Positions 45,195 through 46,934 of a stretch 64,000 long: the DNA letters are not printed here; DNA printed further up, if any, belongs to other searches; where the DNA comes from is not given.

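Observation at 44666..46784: HpaB/4-BUDH-family flavoenzyme and a C_GCAxxG_C_C protein co-oriented downstream of the oxygen-sensitive GRE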

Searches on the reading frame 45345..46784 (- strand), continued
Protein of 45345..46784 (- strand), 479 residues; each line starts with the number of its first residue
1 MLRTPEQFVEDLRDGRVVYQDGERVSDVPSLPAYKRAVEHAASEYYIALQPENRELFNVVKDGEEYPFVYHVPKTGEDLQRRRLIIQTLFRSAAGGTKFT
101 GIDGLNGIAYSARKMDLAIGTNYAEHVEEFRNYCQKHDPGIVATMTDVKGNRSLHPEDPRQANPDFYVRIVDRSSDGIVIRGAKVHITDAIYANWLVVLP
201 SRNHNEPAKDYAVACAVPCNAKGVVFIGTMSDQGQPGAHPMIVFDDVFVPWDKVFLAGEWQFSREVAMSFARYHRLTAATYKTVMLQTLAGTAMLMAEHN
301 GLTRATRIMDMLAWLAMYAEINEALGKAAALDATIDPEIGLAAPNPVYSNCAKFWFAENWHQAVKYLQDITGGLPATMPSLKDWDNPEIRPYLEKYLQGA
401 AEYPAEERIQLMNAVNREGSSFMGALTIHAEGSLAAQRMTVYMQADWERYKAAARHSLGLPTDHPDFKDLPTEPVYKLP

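Call 56: search_protein_families(library=ncbifam, proteins=[L113:4282-6135:-, L113:3304-4221:-, L113:854-1492:+], max_evalue=0.001)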
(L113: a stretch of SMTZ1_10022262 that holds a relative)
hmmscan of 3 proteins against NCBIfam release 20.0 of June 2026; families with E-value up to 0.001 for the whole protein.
L113:4282-6135:- (617 aa): 12 families
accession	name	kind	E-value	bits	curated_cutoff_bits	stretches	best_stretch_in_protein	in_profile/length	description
TIGR01774.1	PFL2-3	subfamily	7.2e-145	484.2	678.2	1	25-614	192-784/786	formate C-acetyltransferase/glycerol dehydratase family glycyl radical enzyme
NF043068.1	glycl_HYPD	equivalog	7.3e-145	484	1100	1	18-616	183-784/784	trans-4-hydroxy-L-proline dehydratase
NF048011.1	SfplDhtHpsGDes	equivalog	3e-143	479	1000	1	3-613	204-818/821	(2S)-3-sulfopropanediol dehydratase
TIGR04394.1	choline_CutC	equivalog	5.7e-123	412.1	1050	1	2-614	178-786/789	choline trimethylamine-lyase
NF048009.1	SfplDhtHpfGKleb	equivalog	1.7e-110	370.5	1000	1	19-616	213-824/824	(2S)-3-sulfopropanediol dehydratase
NF007437.0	PRK09983.1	equivalog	3.5e-104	349.5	1109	1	28-613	186-762/765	formate C-acetyltransferase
NF033718.1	indole_decarb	equivalog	1.7e-100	337.6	1100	2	26-415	252-644/868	indoleacetate decarboxylase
NF033715.1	glycyl_HPDL_Lrg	equivalog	1.7e-87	294.2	1150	1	27-613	268-898/901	4-hydroxyphenylacetate decarboxylase large subunit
TIGR01255.1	pyr_form_ly_1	equivalog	4.9e-31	107.9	994.2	2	428-612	547-739/744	formate C-acetyltransferase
NF038360.1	rad_fix_GrcA3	exception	3.7e-20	71.8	158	1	546-612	7-73/78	autonomous glycyl radical cofactor GrcA3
NF008341.1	PRK11127.1-1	equivalog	8.9e-14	51.3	145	1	558-612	21-75/80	autonomous glycyl radical cofactor GrcA2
TIGR04365.1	spare_glycyl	equivalog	2.9e-09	37.3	170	1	559-612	68-121/126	autonomous glycyl radical cofactor GrcA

L113:3304-4221:- (305 aa): 66 families (the best 25 are shown)
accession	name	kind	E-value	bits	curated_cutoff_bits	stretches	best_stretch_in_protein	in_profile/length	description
TIGR02494.1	PFLE_PFLC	subfamily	2.1e-107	358.7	174.35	1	11-298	1-293/293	glycyl-radical enzyme activating protein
NF043069.1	T4HPD_activ_SAM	equivalog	2.3e-102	342.4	425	1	9-304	2-298/299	trans-4-hydroxy-L-proline dehydratase activase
NF048010.1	SfplDhtActHpsHDes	equivalog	3.8e-98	328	430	1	5-291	2-295/298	(2S)-3-sulfopropanediol dehydratase activating enzyme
NF033719.1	ind_deCO2_activ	equivalog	2.5e-95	319.3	425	1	9-301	1-300/302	indoleacetate decarboxylase activase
TIGR04395.1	cutC_activ_rSAM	equivalog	1.7e-89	300.1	360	1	6-303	2-306/309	choline TMA-lyase-activating enzyme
NF033717.2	HPDL_rSAM_activ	equivalog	6.6e-84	281.8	420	1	7-293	2-295/311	4-hydroxyphenylacetate decarboxylase activase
NF048008.1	SfplDhtActHpfHKleb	equivalog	3e-83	279.6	500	1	11-304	2-306/308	(2S)-3-sulfopropanediol dehydratase activating enzyme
TIGR04003.1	rSAM_BssD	equivalog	6.6e-70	235.7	496.45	1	10-304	2-307/314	[benzylsuccinate synthase]-activating enzyme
NF007483.0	PRK10076.1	equivalog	8.7e-68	228.6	326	2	88-304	74-291/292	[formate-C-acetyltransferase]-activating enzyme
TIGR02493.1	PFLA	equivalog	5.5e-66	222.3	231.75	2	104-293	39-231/235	pyruvate formate-lyase-activating protein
NF008356.0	PRK11145.1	equivalog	3.5e-53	180.4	375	2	107-301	46-244/246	pyruvate formate lyase 1-activating protein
TIGR04041.1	activase_YjjW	hypoth_equivalog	2e-51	175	250.2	1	12-299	5-270/276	YjjW family glycine radical enzyme activase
TIGR02495.1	NrdG2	equivalog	2.9e-17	62.6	131.15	2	105-242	40-176/193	anaerobic ribonucleoside-triphosphate reductase activating protein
TIGR02491.1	NrdG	equivalog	2.3e-11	43.9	126.1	1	14-48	5-39/154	anaerobic ribonucleoside-triphosphate reductase activating protein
TIGR04337.1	AmmeMemoSam_rS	hypoth_equivalog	6.5e-10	38.4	220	1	133-244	119-232/349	AmmeMemoRadiSam system radical SAM enzyme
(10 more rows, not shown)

L113:854-1492:+ (212 aa): 21 families
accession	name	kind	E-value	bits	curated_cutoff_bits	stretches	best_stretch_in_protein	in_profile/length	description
NF007949.0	PRK10668.1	equivalog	1.6e-10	40.8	271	1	12-74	4-66/216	multidrug efflux transporter transcriptional repressor AcrR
NF051852.1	efflux_TF_MtrR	exception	5.5e-10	39.4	280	1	13-73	4-64/205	multidrug efflux system transcriptional repressor MtrR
NF041196.1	ScbR_bind_reg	equivalog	1.5e-09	38.3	150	1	17-158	4-142/191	ScbR family autoregulator-binding transcription factor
NF053878.1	FATransRegFadRBac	equivalog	1.7e-08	34.5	200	1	20-193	4-177/190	fatty acid metabolism transcriptional regulator FadR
NF007430.0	PRK09975.1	equivalog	2.9e-08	33.1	274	1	12-79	4-71/220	acrEF/envCD operon transcriptional regulator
NF037937.1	septum_RefZ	equivalog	2.2e-07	31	180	1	21-160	1-141/195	forespore capture DNA-binding protein RefZ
TIGR03384.1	betaine_BetI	equivalog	2.2e-07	30.8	201.3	1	13-101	2-89/189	choline-binding transcriptional repressor BetI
NF001978.0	PRK00767.1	equivalog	7.8e-07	29.1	118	1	16-99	6-89/197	transcriptional regulator BetI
TIGR03613.1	RutR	equivalog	1.3e-06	28.4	368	1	13-171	2-158/202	pyrimidine utilization regulatory protein R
NF053516.1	TranRepPrsAVib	equivalog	2.1e-06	27.7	300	1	18-96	5-81/208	TetR family transcriptional repressor PsrA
TIGR03968.1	mycofact_TetR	equivalog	7.1e-06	25.7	224.9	1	15-129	5-113/190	mycofactocin system transcriptional regulator MftR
NF011584.0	PRK15008.1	equivalog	2.3e-05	24.3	230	1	9-157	8-154/212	HTH-type transcriptional regulator RutR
NF053731.1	TransRegFasRMycb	equivalog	3.7e-05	23.6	330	1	17-199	9-186/199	HTH-type transcriptional activator FasR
NF058643.1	TranRegCurRPseudo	equivalog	0.00011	22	300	1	20-106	8-94/193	TetR family transcriptional repressor CurR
NF051457.1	acryl_TF_AcuR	equivalog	0.00014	21.2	247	1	12-90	10-86/204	acrylate utilization transcriptional regulator AcuR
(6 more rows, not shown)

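Call 57: predict_structure(alignment_id=A1)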
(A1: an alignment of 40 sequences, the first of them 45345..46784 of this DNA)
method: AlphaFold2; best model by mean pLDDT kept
length: 479 residues; sequences in the alignment: 40
mean_pLDDT: 91.1   pTM: 0.88
mean pLDDT of the five models: 91.1, 89.9, 88.8, 87.3, 85.8
residues with pLDDT >= 90: 344; 70-90: 123; 50-70: 12; < 50: 0
segments of 3 or more residues with pLDDT < 50: none
pLDDT, mean of each block of 10 residues (from residue 1): 93 95 93 91 95 96 93 96 95 87 95 95 97 95 78 78 88 97 78 93 85 95 91 73 96 96 91 92 94 96 96 97 97 94 94 92 94 85 90 90 91 89 79 82 91 95 94 86
secondary structure, 60 per line:
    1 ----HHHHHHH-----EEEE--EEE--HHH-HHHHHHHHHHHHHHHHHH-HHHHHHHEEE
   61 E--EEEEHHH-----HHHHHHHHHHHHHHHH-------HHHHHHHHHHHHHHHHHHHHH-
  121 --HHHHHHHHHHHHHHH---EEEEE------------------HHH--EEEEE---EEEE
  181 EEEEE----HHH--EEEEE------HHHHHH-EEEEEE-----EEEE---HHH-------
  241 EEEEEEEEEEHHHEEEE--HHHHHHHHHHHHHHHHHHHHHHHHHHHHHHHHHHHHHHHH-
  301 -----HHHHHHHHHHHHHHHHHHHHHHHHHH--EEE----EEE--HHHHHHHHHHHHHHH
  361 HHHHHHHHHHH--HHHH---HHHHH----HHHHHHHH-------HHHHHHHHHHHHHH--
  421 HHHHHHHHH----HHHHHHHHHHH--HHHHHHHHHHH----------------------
elements in order: H5-11 E17-20 E23-25 H32-49 H51-57 E58-61 E64-67 H76-91 H99-119 H123-137 E141-145 E169-173 E177-185 E195-199 H206-211 E213-218 E224-227 E241-250 E254-257 H260-299 H306-331 E334-336 E341-343 H346-371 H374-377 H381-385 H390-397 H405-418 H421-429 H434-444 H447-457

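Call 59: fold_search(model_id=the predicted structure, library=pdb)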
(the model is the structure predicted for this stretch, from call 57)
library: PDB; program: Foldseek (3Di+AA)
matches with E <= 10: 468; with E <= 0.001: 312
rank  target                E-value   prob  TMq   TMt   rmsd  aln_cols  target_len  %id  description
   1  6vjr_B                2.4e-33  1.00  0.87  0.83   3.1       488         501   28  Oxygen tolerant Archeal 4hydroxybutyrylCoA dehydratase (4HBD) from N. maritimus (released 2021-01-27)
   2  6vjr_C                3.0e-33  1.00  0.87  0.83   5.0       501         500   27  Oxygen tolerant Archeal 4hydroxybutyrylCoA dehydratase (4HBD) from N. maritimus (released 2021-01-27)
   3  6vjr_A                5.1e-33  1.00  0.86  0.83   3.1       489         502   28  Oxygen tolerant Archeal 4hydroxybutyrylCoA dehydratase (4HBD) from N. maritimus (released 2021-01-27)
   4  1u8v_A                7.7e-33  1.00  0.86  0.84   3.5       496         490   27  Crystal Structure of 4-Hydroxybutyryl-CoA Dehydratase from Clostridium aminobutyricum: Radical catalysis involving a [ (released 2004-12-21)
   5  9lft_C                6.3e-30  1.00  0.84  0.83   3.4       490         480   22  Biochemical and structural characterization of a novel 4-hydroxyphenylacetate-3-monooxygenase from Geobacillus mahadii (released 2025-09-10)
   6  2yyk                  1.1e-29  1.00  0.83  0.84   3.5       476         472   25  Crystal structure of the mutant of HpaB (T198I, A276G, and R466H) (released 2007-09-04)
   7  2yyg                  1.3e-29  1.00  0.82  0.83   3.5       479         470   25  Crystal structure of the oxygenase component (HpaB) of 4-hydroxyphenylacetate 3-monooxygenase (released 2007-09-04)
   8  2yyl                  1.7e-29  1.00  0.83  0.84   3.5       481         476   25  Crystal structure of the mutant of HpaB (T198I, A276G, and R466H) complexed with FAD (released 2007-09-04)
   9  2yyj                  2.6e-29  1.00  0.83  0.83   3.6       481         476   25  Crystal structure of the oxygenase component (HpaB) of 4-hydroxyphenylacetate 3-monooxygenase complexed with FAD and 4-h (released 2007-09-04)
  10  2yyi                  4.4e-29  1.00  0.83  0.83   3.4       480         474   25  Crystal structure of the oxygenase component (HpaB) of 4-hydroxyphenylacetate 3-monooxygenase complexed with FAD (released 2007-09-04)
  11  9lft_B                4.4e-29  1.00  0.84  0.83   3.8       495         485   22  Biochemical and structural characterization of a novel 4-hydroxyphenylacetate-3-monooxygenase from Geobacillus mahadii (released 2025-09-10)
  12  9lft_A                4.8e-29  1.00  0.84  0.84   3.3       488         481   22  Biochemical and structural characterization of a novel 4-hydroxyphenylacetate-3-monooxygenase from Geobacillus mahadii (released 2025-09-10)
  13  9lft_D                2.2e-28  1.00  0.83  0.82   3.5       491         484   22  Biochemical and structural characterization of a novel 4-hydroxyphenylacetate-3-monooxygenase from Geobacillus mahadii (released 2025-09-10)
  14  7e8q_D                4.2e-28  1.00  0.82  0.82   3.5       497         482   20  Crystal structure of a Flavin-dependent Monooxygenase HadA F441V mutant complexed with reduced FAD and 4-nitrophenol (released 2021-07-21)
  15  9j9j_C                5.8e-28  1.00  0.82  0.80   3.4       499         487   23  Nitrophenol monooxygenase RsPNPA from Rhodococcus sp. 21391 (released 2025-04-30)
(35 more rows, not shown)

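Call 83: search_protein_representatives(protein=window:45345-46784:-)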
Query: 479 residues. Proteins with E-value up to 0.001 (for the whole library): 2053; up to 1e-10: 854; up to 1e-30: 164. The best 150 are listed.
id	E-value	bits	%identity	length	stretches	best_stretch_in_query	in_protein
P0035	3.2e-217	738.0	67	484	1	1-479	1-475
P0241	3.2e-128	444.5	50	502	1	2-474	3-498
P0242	7.3e-117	407.1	62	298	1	1-295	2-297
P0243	2.0e-111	389.2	43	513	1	1-459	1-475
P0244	2.2e-110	385.7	46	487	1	2-456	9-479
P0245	6.2e-105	367.8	42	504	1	2-472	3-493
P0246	1.5e-96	340.1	43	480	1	2-457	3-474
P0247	5.4e-90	318.5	41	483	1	2-460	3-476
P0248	2.2e-89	316.5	39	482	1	2-456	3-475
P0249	3.5e-86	305.9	41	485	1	2-461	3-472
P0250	1.9e-84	300.2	41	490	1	4-445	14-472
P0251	9.5e-84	297.9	44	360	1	119-464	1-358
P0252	1.4e-78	280.9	39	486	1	2-464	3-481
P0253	8.2e-78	278.3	37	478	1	2-455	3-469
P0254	6.8e-77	275.3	39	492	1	1-455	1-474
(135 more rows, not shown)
